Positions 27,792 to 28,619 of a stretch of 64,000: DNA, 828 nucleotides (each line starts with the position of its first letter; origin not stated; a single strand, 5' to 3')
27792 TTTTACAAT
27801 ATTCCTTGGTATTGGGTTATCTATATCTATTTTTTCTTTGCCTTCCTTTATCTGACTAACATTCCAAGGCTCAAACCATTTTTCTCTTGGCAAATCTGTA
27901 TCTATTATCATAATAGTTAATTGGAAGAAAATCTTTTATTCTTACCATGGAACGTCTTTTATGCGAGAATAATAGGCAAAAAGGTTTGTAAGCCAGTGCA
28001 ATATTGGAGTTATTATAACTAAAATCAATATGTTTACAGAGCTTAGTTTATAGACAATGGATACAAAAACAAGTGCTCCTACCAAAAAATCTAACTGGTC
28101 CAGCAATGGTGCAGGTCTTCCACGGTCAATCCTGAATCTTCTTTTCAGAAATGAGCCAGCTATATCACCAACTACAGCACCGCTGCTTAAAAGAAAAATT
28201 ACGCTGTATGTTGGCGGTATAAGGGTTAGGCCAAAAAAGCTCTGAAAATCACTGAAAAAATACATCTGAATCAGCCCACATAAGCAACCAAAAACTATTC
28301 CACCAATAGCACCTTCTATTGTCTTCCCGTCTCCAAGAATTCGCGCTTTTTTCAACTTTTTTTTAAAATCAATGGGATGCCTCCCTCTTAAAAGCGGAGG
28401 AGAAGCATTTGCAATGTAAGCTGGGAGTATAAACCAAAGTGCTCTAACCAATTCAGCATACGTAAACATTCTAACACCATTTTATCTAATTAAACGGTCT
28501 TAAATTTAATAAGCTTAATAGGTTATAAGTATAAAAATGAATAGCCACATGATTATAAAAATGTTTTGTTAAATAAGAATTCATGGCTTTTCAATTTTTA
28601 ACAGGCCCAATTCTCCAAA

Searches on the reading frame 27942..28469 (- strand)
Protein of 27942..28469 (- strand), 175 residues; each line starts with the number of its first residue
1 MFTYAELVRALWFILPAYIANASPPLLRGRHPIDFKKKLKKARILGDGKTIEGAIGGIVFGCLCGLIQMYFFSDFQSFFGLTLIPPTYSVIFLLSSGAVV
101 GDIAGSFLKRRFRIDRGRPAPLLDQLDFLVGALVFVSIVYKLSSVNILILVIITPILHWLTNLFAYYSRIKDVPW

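Call 30: search_protein_families(library=pfam, proteins=[window:27942-28469:-])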
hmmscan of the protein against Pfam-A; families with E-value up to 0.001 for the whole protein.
window:27942-28469:- (175 aa): 2 families
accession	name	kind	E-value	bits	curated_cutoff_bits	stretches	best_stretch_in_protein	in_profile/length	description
PF01864.22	CarS-like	-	1.1e-48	166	22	1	7-175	5-175/175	CDP-archaeol synthase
PF01148.25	CTP_transf_1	-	1.3e-09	38.8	24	1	48-142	169-263/264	Cytidylyltransferase family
